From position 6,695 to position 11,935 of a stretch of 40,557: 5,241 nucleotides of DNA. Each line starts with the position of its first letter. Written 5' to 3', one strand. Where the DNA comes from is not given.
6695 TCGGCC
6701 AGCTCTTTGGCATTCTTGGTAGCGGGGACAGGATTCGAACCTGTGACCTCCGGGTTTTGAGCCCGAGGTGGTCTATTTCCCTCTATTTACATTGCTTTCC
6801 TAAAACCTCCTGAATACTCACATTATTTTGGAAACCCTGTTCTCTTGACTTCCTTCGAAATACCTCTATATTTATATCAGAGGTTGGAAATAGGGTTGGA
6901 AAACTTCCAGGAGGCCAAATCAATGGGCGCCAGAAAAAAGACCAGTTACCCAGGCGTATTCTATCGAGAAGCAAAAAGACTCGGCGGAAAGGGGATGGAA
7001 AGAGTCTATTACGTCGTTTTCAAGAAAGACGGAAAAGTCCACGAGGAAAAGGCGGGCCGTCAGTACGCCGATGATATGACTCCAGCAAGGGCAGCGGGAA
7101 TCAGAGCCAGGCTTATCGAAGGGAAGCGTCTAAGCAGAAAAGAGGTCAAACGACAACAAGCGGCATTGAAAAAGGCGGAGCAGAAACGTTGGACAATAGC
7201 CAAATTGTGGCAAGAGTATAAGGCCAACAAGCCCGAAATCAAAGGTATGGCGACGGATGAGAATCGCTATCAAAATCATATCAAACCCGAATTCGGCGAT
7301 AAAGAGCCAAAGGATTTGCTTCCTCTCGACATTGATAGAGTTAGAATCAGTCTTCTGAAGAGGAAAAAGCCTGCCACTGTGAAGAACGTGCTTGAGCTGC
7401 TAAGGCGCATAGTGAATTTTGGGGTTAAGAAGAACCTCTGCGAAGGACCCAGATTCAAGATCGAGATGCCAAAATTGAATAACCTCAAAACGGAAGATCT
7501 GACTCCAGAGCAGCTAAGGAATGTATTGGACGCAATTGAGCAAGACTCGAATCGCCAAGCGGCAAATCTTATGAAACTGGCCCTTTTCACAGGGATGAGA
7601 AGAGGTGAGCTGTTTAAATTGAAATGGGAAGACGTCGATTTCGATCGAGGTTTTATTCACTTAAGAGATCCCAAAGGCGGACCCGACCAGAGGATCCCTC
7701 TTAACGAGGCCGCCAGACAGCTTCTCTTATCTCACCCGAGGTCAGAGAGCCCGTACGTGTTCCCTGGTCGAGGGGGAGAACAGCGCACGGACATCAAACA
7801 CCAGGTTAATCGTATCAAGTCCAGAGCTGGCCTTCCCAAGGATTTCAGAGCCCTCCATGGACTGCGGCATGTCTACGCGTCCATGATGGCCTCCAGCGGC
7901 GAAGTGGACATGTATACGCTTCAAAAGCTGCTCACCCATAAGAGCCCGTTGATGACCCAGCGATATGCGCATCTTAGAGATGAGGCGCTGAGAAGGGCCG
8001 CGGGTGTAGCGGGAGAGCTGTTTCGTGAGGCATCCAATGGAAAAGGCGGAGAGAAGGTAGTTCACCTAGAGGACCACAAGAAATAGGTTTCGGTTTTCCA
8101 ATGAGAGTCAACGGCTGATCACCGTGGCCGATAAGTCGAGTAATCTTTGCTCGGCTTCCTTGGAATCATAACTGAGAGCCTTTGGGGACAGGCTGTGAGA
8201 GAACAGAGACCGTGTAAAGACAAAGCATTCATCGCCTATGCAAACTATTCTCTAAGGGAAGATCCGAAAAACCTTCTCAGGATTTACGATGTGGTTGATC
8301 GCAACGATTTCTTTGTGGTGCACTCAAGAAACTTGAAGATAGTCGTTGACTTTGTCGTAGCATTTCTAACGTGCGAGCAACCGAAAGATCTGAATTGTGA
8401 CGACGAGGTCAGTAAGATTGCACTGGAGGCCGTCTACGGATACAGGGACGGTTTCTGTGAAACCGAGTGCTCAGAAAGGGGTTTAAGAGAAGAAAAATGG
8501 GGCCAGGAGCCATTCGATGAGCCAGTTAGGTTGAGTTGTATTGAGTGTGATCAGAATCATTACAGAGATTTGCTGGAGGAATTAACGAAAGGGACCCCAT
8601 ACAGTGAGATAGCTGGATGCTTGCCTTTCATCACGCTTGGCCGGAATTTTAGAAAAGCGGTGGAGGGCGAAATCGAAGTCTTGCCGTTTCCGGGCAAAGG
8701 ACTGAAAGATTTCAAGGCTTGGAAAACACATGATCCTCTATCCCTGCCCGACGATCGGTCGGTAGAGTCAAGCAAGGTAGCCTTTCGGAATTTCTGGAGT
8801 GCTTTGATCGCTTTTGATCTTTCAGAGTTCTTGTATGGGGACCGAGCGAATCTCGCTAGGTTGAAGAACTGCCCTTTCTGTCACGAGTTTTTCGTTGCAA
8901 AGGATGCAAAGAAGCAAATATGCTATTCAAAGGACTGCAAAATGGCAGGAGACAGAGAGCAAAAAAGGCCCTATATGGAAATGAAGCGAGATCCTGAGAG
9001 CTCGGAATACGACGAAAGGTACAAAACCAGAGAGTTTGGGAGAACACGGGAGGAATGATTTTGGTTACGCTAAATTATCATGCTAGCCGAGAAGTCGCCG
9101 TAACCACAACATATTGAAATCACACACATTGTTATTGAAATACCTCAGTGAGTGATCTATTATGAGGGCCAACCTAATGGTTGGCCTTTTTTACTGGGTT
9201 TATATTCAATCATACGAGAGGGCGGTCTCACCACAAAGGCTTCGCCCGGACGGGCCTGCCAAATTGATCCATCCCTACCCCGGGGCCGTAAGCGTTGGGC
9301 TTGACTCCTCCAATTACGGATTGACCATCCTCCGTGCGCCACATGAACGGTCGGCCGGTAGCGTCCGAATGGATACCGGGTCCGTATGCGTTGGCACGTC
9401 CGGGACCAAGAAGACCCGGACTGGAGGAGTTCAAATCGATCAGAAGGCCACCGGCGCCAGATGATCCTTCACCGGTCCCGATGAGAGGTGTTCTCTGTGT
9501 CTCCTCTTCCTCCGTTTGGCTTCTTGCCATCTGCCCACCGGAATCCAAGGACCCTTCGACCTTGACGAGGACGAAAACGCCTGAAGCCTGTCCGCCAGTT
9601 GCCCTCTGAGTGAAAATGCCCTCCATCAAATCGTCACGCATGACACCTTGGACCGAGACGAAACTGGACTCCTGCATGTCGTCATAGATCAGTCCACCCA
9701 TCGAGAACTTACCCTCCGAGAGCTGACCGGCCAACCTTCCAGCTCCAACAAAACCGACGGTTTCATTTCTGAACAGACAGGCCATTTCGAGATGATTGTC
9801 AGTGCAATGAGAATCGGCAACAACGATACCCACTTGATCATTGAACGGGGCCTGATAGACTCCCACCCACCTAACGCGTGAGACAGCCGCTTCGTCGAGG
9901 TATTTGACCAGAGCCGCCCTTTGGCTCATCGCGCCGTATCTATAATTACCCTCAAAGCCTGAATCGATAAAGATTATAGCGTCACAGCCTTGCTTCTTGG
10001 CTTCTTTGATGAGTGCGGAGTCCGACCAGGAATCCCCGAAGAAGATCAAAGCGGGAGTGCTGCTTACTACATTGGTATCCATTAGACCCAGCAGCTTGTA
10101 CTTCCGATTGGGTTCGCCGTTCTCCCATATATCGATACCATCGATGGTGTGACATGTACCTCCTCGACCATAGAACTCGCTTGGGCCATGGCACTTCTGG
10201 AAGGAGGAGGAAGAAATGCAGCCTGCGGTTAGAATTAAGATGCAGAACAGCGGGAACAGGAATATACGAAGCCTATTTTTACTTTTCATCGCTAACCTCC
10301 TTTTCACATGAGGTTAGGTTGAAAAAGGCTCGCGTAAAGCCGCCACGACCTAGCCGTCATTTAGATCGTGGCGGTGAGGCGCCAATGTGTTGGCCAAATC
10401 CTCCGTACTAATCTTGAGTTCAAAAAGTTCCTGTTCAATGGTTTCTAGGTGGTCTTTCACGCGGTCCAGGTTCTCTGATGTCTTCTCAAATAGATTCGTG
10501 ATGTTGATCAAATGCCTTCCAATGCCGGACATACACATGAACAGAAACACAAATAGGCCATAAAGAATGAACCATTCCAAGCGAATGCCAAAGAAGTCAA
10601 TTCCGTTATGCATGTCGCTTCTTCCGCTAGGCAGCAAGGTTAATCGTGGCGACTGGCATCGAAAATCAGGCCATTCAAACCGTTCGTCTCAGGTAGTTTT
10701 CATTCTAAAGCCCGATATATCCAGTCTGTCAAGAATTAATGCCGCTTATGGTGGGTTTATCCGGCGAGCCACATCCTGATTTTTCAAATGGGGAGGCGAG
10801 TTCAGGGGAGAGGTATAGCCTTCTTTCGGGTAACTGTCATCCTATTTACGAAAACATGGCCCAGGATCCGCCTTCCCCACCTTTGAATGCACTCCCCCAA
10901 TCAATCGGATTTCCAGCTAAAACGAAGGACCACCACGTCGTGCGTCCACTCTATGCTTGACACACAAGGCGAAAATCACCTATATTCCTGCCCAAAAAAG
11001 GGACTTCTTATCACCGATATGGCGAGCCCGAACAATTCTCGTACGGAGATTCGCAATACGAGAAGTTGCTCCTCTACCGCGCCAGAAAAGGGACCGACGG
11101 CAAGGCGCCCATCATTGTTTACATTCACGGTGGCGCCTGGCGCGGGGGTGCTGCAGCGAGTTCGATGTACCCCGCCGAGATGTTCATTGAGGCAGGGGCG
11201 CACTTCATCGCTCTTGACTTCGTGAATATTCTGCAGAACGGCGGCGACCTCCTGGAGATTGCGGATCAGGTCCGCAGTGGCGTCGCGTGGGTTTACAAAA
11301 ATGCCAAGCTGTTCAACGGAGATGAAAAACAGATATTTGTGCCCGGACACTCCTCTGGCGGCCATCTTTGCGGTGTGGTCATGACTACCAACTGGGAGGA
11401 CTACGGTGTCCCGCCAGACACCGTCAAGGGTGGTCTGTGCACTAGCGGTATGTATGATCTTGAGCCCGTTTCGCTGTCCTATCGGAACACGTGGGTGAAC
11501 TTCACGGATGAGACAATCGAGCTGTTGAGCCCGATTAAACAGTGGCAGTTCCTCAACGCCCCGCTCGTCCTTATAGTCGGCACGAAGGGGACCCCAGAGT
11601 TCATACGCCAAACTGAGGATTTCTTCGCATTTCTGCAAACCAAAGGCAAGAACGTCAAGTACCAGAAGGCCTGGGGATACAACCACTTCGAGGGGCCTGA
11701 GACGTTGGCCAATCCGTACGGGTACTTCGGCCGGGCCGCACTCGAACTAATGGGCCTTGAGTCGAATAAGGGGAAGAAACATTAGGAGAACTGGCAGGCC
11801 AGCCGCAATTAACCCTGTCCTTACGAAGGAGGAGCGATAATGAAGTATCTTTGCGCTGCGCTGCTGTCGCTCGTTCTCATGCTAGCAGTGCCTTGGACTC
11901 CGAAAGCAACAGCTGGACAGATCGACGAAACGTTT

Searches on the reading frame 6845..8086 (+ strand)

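Call 40: search_protein_families(library=pfam, proteins=[window:6845-8086:+], max_evalue=0.001)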
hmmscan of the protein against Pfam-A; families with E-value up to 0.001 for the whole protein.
window:6845-8086:+ (413 aa): 3 families
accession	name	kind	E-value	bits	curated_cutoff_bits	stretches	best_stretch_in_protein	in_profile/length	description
PF00589.27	Phage_integrase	-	1.4e-27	97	27.1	1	218-379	2-170/172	Phage integrase family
PF22022.2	Phage_int_M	-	2.3e-06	28.2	27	0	118-201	4-87/96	Phage integrase central domain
PF14659.12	Phage_int_SAM_3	-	0.00058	20.5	22.6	0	120-166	7-53/58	Phage integrase, N-terminal SAM-like domain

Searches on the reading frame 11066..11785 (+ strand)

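Call 82: search_protein_families(library=pfam, proteins=[window:11066-11785:+], max_evalue=0.00001)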
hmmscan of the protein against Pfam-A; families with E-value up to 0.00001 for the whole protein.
window:11066-11785:+ (239 aa): 4 families
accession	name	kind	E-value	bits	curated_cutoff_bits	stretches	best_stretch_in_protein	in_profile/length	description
PF20434.5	BD-FAE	-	2e-15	57.3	26.8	1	8-109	7-110/215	BD-FAE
PF07859.19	Abhydrolase_3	-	4.8e-09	36.7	25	1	17-139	1-120/210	alpha/beta hydrolase fold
PF00135.34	COesterase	-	2.3e-08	33.9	27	0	67-110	163-205/515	Carboxylesterase family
PF00326.27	Peptidase_S9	-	3.9e-06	26.9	22.6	1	74-208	50-188/213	Prolyl oligopeptidase family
